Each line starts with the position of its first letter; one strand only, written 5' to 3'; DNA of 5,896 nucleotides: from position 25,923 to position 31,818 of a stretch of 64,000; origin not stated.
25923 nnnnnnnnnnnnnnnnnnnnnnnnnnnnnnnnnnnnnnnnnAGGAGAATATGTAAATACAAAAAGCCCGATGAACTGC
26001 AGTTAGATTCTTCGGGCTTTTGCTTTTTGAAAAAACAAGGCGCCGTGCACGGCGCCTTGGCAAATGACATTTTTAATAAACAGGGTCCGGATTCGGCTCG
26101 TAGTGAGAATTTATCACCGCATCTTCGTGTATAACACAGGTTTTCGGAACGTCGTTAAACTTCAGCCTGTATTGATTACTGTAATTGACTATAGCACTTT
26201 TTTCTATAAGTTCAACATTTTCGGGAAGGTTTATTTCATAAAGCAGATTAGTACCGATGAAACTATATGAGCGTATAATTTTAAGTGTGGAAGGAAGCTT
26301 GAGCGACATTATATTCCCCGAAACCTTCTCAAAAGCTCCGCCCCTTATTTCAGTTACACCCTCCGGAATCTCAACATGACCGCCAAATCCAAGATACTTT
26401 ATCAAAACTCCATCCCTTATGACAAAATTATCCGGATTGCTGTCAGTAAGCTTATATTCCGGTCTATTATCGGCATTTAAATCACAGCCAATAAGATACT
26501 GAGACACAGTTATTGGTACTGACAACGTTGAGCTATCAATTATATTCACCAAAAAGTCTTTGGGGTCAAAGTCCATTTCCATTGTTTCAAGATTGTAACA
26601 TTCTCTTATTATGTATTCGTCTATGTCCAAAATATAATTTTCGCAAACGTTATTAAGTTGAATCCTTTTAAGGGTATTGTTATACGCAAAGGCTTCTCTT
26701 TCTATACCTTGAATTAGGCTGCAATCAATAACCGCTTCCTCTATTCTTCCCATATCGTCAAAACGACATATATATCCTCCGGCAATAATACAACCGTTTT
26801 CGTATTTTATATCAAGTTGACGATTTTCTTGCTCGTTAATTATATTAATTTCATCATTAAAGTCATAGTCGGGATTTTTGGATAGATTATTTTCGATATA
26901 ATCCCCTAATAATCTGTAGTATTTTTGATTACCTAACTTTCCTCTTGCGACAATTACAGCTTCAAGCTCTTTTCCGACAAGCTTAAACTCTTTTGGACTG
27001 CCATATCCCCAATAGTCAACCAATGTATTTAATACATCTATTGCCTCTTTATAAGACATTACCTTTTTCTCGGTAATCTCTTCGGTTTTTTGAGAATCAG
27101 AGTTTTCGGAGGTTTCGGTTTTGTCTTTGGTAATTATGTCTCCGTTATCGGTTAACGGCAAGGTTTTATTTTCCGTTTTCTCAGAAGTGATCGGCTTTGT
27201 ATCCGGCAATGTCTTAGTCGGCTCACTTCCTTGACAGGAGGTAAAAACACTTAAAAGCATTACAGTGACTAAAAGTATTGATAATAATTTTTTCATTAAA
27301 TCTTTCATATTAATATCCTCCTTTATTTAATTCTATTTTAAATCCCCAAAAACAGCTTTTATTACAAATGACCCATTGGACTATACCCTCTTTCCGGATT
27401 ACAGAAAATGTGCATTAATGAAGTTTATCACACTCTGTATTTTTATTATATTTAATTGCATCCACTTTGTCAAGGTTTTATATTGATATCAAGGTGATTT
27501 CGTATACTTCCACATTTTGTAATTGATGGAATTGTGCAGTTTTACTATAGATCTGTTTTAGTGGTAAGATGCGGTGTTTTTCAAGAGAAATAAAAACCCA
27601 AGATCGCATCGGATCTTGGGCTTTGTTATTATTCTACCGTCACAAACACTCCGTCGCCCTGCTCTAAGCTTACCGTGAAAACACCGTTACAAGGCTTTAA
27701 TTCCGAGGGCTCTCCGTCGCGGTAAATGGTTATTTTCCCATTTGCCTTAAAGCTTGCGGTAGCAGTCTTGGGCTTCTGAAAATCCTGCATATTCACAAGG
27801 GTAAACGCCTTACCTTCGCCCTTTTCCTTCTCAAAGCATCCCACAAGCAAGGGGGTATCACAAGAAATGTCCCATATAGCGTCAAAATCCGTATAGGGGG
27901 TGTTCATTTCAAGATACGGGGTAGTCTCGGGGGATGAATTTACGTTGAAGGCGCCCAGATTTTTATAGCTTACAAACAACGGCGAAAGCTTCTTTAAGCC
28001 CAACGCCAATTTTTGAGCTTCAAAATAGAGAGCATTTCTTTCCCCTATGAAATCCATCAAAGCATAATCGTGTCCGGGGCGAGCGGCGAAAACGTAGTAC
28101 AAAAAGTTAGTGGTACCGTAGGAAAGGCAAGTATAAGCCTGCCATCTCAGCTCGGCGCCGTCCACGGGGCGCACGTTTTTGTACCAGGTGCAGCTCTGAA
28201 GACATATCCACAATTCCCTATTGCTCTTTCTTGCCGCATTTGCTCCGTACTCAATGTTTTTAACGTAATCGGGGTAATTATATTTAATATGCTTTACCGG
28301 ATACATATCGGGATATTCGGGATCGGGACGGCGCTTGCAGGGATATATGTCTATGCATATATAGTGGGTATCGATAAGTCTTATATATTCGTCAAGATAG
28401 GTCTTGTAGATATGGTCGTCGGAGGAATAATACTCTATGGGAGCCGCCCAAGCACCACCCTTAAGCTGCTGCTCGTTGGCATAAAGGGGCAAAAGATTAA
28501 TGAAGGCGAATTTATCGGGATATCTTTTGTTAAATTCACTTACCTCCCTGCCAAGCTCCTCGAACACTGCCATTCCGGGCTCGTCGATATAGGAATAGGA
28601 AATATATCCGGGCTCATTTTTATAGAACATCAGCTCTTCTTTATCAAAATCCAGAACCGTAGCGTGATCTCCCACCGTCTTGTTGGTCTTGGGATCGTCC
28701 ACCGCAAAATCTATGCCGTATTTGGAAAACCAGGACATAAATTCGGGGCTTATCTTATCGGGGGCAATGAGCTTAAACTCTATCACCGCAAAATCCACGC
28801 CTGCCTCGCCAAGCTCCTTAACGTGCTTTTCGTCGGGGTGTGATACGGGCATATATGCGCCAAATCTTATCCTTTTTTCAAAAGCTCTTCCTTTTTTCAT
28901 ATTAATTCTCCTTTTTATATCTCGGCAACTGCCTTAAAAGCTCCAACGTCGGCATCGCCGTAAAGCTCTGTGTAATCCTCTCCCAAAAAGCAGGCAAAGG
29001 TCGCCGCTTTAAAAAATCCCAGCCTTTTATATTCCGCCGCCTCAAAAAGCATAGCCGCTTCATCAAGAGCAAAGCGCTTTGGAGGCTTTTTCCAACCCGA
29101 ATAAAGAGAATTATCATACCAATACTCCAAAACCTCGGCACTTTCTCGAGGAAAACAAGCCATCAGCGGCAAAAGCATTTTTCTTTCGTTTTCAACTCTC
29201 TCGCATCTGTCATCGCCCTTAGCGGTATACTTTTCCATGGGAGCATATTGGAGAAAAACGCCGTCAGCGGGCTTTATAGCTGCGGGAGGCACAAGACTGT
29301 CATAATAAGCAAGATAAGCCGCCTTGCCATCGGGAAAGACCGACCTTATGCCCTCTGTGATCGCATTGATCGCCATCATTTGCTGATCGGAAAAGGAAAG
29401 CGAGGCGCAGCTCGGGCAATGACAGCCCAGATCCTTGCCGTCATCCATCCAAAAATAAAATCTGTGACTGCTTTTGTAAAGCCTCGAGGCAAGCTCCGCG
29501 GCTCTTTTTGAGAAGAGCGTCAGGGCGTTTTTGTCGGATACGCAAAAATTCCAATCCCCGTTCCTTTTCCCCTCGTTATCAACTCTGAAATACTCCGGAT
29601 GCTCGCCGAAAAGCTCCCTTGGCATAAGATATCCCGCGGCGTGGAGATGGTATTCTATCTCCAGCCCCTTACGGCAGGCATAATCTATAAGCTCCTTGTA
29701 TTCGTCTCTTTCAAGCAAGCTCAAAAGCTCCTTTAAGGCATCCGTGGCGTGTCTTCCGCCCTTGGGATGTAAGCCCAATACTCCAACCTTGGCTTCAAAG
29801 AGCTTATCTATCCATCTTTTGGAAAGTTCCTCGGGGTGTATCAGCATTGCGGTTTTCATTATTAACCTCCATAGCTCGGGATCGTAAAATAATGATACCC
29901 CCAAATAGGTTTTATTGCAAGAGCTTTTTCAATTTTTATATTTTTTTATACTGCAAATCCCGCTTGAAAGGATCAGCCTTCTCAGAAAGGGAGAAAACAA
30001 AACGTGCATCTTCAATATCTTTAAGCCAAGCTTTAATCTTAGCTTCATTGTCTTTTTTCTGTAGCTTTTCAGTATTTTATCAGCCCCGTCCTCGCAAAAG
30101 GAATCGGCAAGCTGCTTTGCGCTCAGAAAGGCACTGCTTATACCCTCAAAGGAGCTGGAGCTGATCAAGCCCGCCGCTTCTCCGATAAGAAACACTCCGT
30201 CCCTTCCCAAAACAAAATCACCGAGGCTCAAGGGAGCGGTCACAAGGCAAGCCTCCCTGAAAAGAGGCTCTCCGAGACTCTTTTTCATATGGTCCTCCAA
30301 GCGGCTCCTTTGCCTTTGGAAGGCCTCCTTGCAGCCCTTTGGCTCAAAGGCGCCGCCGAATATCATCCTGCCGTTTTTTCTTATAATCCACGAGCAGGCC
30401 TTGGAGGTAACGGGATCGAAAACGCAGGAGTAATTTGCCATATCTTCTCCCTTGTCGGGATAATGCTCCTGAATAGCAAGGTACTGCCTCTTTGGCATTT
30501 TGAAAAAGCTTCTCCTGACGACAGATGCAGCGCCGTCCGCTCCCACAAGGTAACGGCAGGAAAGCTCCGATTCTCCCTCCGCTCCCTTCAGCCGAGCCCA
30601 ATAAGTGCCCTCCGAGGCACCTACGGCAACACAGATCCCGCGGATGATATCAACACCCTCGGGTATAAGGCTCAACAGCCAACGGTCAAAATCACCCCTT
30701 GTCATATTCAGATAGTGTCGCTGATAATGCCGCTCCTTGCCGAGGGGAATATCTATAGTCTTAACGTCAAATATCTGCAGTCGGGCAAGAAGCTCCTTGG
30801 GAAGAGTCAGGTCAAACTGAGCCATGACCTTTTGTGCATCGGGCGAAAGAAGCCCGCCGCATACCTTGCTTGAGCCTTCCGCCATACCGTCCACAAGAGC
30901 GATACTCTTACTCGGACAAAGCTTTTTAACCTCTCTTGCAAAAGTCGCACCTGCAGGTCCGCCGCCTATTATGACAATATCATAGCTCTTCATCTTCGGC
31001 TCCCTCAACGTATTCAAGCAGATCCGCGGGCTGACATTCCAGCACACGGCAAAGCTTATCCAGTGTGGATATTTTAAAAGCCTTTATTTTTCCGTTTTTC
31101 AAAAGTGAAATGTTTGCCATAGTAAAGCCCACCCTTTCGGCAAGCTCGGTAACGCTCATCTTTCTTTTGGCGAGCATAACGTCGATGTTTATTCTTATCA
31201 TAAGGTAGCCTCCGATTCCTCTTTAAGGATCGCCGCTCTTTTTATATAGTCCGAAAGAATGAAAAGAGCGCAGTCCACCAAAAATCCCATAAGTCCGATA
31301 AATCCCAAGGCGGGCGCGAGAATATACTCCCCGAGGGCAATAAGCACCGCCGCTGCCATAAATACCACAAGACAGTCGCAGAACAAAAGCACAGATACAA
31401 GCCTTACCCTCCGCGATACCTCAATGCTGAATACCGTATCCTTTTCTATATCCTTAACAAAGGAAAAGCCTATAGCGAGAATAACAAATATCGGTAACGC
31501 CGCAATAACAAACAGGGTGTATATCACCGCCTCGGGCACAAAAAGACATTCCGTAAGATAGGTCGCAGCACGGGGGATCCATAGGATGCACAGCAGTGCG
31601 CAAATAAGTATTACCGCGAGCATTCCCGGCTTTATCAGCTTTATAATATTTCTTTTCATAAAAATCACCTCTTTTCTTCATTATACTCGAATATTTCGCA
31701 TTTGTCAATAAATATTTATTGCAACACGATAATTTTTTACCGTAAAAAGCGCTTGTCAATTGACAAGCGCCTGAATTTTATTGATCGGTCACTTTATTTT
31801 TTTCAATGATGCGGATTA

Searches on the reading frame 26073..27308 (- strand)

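Call 14: search_protein_families(library=pfam, proteins=[window:26073-27308:-])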
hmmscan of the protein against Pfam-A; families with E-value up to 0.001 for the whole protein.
window:26073-27308:- (411 aa): 2 families
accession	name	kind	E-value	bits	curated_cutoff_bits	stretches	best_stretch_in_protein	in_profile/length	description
PF13306.12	LRR_5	-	1.1e-13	51.6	27.7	1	312-383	39-107/127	BspA type Leucine rich repeat region (6 copies)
PF13855.12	LRR_8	-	0.00062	19.9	27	0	194-220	8-34/61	Leucine rich repeat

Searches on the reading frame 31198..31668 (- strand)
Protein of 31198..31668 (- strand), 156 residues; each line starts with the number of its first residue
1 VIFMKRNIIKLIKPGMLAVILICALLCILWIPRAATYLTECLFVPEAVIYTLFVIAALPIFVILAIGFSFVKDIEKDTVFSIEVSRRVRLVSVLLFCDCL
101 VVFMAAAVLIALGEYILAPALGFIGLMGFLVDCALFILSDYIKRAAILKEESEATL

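Call 89: search_protein_families(library=pfam, proteins=[window:31198-31668:-], max_evalue=0.01)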
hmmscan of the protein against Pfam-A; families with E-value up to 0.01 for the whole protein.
window:31198-31668:- (156 aa): 1 family
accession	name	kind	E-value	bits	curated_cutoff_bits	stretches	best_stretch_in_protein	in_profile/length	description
PF11188.13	DUF2975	-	1.6e-10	41.4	27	1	49-155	20-129/130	Protein of unknown function (DUF2975)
